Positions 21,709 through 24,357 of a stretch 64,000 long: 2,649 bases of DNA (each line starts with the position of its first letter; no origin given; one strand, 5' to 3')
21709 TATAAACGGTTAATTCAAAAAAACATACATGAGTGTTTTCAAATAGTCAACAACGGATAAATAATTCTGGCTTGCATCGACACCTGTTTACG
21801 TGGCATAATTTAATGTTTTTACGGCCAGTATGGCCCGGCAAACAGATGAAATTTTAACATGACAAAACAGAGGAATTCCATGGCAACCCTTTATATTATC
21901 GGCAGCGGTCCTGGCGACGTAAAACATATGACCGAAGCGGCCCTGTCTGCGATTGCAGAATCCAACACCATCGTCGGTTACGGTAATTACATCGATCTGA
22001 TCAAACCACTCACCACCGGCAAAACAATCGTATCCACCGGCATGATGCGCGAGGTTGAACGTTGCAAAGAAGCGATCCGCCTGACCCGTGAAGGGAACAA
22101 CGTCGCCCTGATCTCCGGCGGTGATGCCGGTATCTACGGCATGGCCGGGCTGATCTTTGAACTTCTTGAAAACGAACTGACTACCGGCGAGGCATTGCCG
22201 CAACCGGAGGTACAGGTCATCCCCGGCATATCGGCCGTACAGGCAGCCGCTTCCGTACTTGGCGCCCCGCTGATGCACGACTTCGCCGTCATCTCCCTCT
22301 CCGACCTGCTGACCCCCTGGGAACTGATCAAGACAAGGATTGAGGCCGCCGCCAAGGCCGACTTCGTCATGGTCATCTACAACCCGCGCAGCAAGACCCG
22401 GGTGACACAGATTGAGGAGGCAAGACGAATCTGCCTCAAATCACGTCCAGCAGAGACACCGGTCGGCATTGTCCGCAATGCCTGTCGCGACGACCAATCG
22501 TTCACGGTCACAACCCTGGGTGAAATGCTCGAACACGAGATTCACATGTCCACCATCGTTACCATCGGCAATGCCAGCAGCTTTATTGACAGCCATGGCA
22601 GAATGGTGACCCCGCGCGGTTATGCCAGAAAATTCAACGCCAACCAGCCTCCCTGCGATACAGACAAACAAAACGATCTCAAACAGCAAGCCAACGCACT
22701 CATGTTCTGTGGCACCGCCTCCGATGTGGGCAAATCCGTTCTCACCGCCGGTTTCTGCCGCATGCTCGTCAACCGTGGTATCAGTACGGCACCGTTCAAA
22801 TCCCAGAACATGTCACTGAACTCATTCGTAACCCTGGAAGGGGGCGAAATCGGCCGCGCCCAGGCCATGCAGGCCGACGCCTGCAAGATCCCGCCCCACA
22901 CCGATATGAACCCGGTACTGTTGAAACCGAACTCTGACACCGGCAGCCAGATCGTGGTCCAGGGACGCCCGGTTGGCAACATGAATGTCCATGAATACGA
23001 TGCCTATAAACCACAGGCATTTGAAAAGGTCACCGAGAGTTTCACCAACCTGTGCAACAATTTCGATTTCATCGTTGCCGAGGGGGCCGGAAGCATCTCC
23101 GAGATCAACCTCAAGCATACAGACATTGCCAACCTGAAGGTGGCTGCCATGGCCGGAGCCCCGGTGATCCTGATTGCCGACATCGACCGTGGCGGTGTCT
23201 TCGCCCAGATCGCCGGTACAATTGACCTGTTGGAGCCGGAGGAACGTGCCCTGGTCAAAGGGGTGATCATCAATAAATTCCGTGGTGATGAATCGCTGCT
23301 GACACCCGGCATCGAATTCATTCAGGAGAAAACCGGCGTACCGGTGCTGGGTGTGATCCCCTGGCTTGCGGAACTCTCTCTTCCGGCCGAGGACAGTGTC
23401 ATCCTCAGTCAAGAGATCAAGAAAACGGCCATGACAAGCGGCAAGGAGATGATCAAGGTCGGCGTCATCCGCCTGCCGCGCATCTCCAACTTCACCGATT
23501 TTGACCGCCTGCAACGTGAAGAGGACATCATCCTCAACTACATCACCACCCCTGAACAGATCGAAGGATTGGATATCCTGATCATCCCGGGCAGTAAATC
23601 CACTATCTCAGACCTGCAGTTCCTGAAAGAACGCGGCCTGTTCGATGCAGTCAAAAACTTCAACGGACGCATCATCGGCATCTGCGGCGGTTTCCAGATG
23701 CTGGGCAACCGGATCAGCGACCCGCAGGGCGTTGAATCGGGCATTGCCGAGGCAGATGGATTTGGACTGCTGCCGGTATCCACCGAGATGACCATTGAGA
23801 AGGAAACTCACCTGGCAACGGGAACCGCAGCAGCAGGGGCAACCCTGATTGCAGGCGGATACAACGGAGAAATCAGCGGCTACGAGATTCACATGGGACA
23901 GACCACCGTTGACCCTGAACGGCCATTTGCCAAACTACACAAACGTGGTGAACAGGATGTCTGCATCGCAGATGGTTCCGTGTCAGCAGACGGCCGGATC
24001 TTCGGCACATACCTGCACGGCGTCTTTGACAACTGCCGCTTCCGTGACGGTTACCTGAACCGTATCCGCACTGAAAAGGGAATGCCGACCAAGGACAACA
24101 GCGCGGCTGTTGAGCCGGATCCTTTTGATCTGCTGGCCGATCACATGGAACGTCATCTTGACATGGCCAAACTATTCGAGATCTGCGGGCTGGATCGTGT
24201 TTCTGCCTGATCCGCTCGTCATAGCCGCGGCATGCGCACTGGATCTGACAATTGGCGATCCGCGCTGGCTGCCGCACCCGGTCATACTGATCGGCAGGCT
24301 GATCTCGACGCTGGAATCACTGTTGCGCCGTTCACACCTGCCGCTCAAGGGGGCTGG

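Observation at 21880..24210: Single ORF fusing precorrin-3B C17-methyltransferase (CbiH/CobJ) to cobyric acid synthase (CobQ)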

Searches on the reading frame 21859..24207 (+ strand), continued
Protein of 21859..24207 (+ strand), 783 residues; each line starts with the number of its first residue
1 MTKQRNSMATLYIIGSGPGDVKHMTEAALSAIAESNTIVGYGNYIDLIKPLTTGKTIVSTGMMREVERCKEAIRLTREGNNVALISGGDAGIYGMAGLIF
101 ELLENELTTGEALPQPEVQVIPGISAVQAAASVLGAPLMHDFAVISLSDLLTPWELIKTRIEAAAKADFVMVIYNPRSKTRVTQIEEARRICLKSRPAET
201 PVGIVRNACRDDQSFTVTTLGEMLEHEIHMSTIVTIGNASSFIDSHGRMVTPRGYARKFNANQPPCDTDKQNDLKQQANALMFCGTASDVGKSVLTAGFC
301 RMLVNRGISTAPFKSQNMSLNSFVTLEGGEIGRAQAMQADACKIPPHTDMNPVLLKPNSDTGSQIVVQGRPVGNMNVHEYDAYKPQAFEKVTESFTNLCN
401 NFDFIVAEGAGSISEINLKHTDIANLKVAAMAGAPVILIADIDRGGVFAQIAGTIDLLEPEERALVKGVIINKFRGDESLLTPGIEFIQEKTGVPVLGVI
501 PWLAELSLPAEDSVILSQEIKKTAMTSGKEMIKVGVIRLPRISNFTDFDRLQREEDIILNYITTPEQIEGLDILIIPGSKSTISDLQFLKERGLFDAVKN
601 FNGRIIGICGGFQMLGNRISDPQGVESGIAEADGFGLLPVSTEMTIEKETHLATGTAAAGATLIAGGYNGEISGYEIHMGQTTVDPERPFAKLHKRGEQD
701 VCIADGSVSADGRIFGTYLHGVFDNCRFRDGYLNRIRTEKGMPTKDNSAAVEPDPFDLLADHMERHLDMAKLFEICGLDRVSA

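Call 71: find_encoding_contigs(protein=P0438, flank=8000, max_places=1)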
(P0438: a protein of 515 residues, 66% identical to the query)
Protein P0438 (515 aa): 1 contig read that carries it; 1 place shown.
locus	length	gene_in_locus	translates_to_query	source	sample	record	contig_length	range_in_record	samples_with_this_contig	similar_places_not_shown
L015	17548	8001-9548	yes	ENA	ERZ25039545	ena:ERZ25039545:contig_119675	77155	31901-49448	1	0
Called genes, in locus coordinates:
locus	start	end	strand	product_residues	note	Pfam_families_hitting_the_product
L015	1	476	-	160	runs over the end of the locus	-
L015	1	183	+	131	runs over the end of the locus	PF00005:ABC_tran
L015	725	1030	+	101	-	PF01903:CbiX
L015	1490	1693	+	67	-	PF02570:CbiC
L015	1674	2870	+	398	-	PF01888:CbiD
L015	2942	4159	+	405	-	PF00590:TP_methylase, PF02475:TRM5-TYW2_MTfase (weak), PF13847:Methyltransf_31 (weak)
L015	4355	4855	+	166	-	PF00590:TP_methylase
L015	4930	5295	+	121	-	PF13366:PDDEXK_3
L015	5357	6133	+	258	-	PF00590:TP_methylase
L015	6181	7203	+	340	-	PF11760:CbiG_N, PF11761:CbiG_mid, PF01890:CbiG_C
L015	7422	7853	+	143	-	PF00590:TP_methylase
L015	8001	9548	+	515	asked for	PF01656:CbiA, PF13500:AAA_26, PF07685:GATase_3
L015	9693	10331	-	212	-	PF13511:DUF4124 (weak)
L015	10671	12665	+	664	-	PF03063:Prismane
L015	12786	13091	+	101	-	PF07883:Cupin_2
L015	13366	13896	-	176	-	PF14730:DUF4468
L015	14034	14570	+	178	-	PF00210:Ferritin, PF02915:Rubrerythrin, PF21349:RUBY_RBDX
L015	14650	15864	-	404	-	PF01266:DAO (faint), PF07992:Pyr_redox_2, PF13450:NAD_binding_8 (faint), PF13738:Pyr_redox_3, PF00070:Pyr_redox, PF18267:Rubredoxin_C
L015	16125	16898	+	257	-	PF03741:TerC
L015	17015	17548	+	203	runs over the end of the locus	PF00036:EF-hand_1 (faint), PF13202:EF-hand_5 (faint), PF13405:EF-hand_6 (faint), PF23564:EF-hand_FSTL1 (faint), PF13499:EF-hand_7 (faint), PF13833:EF-hand_8 (faint), PF14788:EF-hand_10 (faint)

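Call 72: find_encoding_contigs(protein=P0412, flank=8000, max_places=1)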
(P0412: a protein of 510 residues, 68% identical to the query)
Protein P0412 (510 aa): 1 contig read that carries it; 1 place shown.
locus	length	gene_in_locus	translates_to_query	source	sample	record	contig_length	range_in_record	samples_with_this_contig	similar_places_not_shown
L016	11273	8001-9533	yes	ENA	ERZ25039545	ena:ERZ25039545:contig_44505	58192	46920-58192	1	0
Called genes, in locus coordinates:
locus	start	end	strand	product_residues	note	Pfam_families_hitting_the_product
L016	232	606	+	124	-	PF01888:CbiD (faint)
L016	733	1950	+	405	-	PF00590:TP_methylase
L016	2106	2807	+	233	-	PF00590:TP_methylase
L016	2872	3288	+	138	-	PF00672:HAMP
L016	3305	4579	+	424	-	PF00015:MCPsignal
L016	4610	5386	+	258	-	PF00590:TP_methylase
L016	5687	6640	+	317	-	PF11760:CbiG_N, PF11761:CbiG_mid, PF01890:CbiG_C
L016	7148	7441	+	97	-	PF00590:TP_methylase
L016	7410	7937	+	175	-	PF00590:TP_methylase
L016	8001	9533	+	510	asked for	PF01656:CbiA, PF13500:AAA_26, PF07685:GATase_3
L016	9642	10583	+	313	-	PF03186:CobD_Cbib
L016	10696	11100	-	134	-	-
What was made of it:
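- Indel-prone assemblies do distort this locus, though in the opposite direction: L015 and L016 split the gene into pieces (calls 71, 72).
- Tried and rejected: (6) Apparent stand-alone CobQs P0438 and P0412 are frameshift-fragmented fusions in a noisy assembly (calls 71, 72).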

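Call 74: find_encoding_contigs(protein=P0391, flank=8000, max_places=1)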
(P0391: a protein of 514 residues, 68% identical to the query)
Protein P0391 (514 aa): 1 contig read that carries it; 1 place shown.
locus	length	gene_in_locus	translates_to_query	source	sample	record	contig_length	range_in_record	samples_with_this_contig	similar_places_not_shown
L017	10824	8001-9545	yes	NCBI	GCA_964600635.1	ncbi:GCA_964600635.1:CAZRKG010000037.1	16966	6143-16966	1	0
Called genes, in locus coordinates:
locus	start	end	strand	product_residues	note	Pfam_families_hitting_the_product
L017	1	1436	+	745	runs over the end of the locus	PF00317:Ribonuc_red_lgN, PF02867:Ribonuc_red_lgC, PF12637:TSCPD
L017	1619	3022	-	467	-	PF12167:Arm-DNA-bind_2, PF00589:Phage_integrase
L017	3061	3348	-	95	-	-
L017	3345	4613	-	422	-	PF18106:Rol_Rep_N, PF02486:Rep_trans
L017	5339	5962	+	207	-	PF02283:CobU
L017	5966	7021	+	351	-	PF02277:DBI_PRT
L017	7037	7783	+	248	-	PF02654:CobS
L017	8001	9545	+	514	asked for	PF01656:CbiA, PF13500:AAA_26, PF07685:GATase_3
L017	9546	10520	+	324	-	PF03186:CobD_Cbib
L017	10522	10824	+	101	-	?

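Call 75: search_protein_families(library=ncbifam, proteins=[L014:12963-13628:-, L014:11576-12196:-, L014:14449-15204:-, L014:16313-17047:-, L014:12196-12963:-], max_evalue=1e-25)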
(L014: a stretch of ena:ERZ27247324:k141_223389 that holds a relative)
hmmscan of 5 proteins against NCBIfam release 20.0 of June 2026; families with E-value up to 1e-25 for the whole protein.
L014:12963-13628:- (221 aa): 4 families
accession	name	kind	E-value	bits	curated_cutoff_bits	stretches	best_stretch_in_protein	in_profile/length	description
TIGR01466.1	cobJ_cbiH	equivalog_domain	4.4e-81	272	246.35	1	2-219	21-238/239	precorrin-3B C(17)-methyltransferase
NF012022.0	PRK15478.1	equivalog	5.3e-65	219.2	425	1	2-221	22-241/241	precorrin-3B C(17)-methyltransferase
NF004423.0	PRK05765.1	equivalog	1.8e-62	211.1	332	1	1-220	24-242/247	precorrin-3B C(17)-methyltransferase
NF004648.0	PRK05991.1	equivalog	8.8e-47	159.8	391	1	2-209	25-234/254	precorrin-3B C(17)-methyltransferase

L014:11576-12196:- (206 aa): 3 families
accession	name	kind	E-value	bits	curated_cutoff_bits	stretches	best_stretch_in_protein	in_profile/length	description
TIGR02467.1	CbiE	equivalog_domain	1.7e-57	194.2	92.9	1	7-201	1-203/204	precorrin-6y C5,15-methyltransferase (decarboxylating) subunit CbiE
NF004456.0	PRK05787.1-4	equivalog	1.6e-35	122.8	247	1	5-199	2-194/201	cobalt-precorrin-7 (C(5))-methyltransferase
NF004454.0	PRK05787.1-1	equivalog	1.9e-30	106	354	1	6-197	3-195/201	cobalt-precorrin-7 (C(5))-methyltransferase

L014:14449-15204:- (251 aa): 5 families
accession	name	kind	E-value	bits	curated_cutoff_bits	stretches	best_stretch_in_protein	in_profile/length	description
TIGR01465.1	cobM_cbiF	equivalog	2.7e-94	315.1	259.65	1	2-246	1-247/247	precorrin-4 C(11)-methyltransferase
NF012017.0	PRK15473.1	equivalog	1.9e-86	289.6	408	1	2-247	10-256/257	cobalt-precorrin-4 methyltransferase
NF004790.0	PRK06136.1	subfamily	4.1e-44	151.1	198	1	2-227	6-237/250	uroporphyrinogen-III C-methyltransferase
NF007922.1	PRK10637.1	equivalog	8.5e-43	146.9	400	1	2-226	219-448/450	siroheme synthase CysG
TIGR01469.1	cobA_cysG_Cterm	equivalog_domain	4.9e-41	141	185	1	2-226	3-233/238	uroporphyrinogen-III C-methyltransferase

L014:16313-17047:- (244 aa): 7 families
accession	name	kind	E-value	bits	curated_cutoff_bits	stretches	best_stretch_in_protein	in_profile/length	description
TIGR01467.1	cobI_cbiL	equivalog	1.1e-55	188.6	163.25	1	10-237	2-229/230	precorrin-2 C(20)-methyltransferase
NF004059.0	PRK05576.1-2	equivalog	2.4e-41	142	274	1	10-241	3-233/236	cobalt-factor II C(20)-methyltransferase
NF004614.0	PRK05948.1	equivalog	3.9e-41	141.1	251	1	8-238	5-236/242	precorrin-2 C(20)-methyltransferase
NF004061.0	PRK05576.1-4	equivalog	8.6e-40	136.8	265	1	9-237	3-230/237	cobalt-factor II C(20)-methyltransferase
NF004058.0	PRK05576.1-1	equivalog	5.7e-33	114.3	239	1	10-236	3-218/221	cobalt-factor II C(20)-methyltransferase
NF004647.0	PRK05990.1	equivalog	1.3e-30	106.6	271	1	6-237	3-238/245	precorrin-2 C(20)-methyltransferase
NF004062.0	PRK05576.1-5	equivalog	5.5e-29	101.1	194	1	11-235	3-213/219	cobalt-factor II C(20)-methyltransferase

L014:12196-12963:- (255 aa): 4 families
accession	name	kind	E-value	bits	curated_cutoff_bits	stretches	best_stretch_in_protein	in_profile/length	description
NF005970.0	PRK08057.1-4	equivalog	3.3e-48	164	245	1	1-247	2-249/256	cobalt-precorrin-6A reductase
TIGR00715.1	precor6x_red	equivalog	9.6e-48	163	129.85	1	1-245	3-248/256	precorrin-6A reductase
NF005968.0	PRK08057.1-2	equivalog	1.1e-37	130.1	231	1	1-249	4-243/248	cobalt-precorrin-6A reductase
NF005967.0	PRK08057.1-1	equivalog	5.7e-34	117.6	358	1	1-253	6-259/263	cobalt-precorrin-6A reductase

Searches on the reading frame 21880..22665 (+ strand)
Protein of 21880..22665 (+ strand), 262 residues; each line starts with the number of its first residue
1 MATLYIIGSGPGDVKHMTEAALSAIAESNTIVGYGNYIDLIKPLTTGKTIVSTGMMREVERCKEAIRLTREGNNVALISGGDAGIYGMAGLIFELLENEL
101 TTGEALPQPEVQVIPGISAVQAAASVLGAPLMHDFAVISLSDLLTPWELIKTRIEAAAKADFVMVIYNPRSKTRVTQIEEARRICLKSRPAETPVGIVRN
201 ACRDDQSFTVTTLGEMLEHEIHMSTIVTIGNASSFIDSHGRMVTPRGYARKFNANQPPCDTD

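Call 28: search_dna_similar(query=window:21880-22665:+, collection=plasmids, mode=protein, max_rows=25)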
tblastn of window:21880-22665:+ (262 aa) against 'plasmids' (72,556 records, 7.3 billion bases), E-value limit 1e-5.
Records with a match: 503; places in all: 792; records where one place covers at least 80% of the query: 495.
Best place of each record, by identity: <60% 503.
By first word of the organism name: Rhizobium 140; Ralstonia 129; Pseudosulfitobacter 45; Thermus 34; Sphingobium 13; Azospirillum 11; Haloferax 7; Paracoccus 7; Pantoea 7; Novosphingobium 6; and 64 more.
By predicted mobility (MOB-suite, as given by PLSDB): non-mobilizable 325; mobilizable 153; conjugative 25.
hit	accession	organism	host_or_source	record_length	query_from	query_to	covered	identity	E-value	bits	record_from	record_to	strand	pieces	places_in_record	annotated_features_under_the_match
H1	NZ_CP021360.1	Acidovorax carolinensis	-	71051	4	256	97%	49.8%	2e-57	204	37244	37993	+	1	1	cobJ: precorrin-3B C(17)-methyltransferase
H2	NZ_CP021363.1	Acidovorax carolinensis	-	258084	4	256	97%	49.8%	2e-57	204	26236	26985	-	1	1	cobJ: precorrin-3B C(17)-methyltransferase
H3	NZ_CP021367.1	Acidovorax carolinensis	-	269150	4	256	97%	49.8%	2e-57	204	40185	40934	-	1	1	cobJ: precorrin-3B C(17)-methyltransferase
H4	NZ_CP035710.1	Sphaerotilus sulfidivorans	cell culture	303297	4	256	97%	49.4%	6e-72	246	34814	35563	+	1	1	cobJ: precorrin-3B C(17)-methyltransferase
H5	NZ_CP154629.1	Acetoanaerobium noterae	cell culture,Sludge of a digestion ...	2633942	6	248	93%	51.0%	6e-67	231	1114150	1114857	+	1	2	none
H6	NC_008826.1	Methylibium petroleiphilum PM1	-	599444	4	256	97%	49.0%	1e-68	236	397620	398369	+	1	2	cobJ: precorrin-3B C(17)-methyltransferase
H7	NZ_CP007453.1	Peptoclostridium acidaminophilum DSM 3953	black mud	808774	4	252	95%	49.8%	5e-75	254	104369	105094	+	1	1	cobJ: precorrin-3B C(17)-methyltransferase | cobK: precorrin-6A reductase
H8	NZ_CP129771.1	Klebsiella pneumoniae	Homo sapiens,whole organism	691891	4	249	94%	50.0%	3e-70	241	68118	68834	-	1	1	precorrin-3B C(17)-methyltransferase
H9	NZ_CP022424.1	Vitreoscilla filiformis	cell culture,Mud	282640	1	256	98%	47.7%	6e-71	243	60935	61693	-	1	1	cobJ: precorrin-3B C(17)-methyltransferase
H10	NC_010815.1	Trichlorobacter lovleyi SZ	-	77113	4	252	95%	48.6%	7e-64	223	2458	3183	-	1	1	cobJ: precorrin-3B C(17)-methyltransferase | cobalamin biosynthesis protein | cobK: precorrin-6A reductase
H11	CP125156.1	Klebsiella pneumoniae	-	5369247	4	249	94%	49.0%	2e-56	245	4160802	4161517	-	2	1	none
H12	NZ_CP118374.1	Sulfurospirillum sp. 'SP'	bacterial isolate,Wastewater treatment ...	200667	3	256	97%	47.3%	1e-73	251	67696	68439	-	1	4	cobJ: precorrin-3B C(17)-methyltransferase | cobA: uroporphyrinogen-III C-methyltransferase | cbiG: cobalt-precorrin 5A hydrolase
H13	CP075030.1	Salmonella enterica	-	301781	4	248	94%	49.0%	6e-68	234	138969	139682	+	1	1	precorrin-3B C(17)-methyltransferase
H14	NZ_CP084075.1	Fusobacterium vincentii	-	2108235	4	253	95%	48.0%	2e-73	250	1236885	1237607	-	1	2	none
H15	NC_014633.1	Ilyobacter polytropus DSM 2926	marine mud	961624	1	248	95%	48.4%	3e-71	243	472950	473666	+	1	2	cobJ: precorrin-3B C(17)-methyltransferase | cbiG: cobalt-precorrin 5A hydrolase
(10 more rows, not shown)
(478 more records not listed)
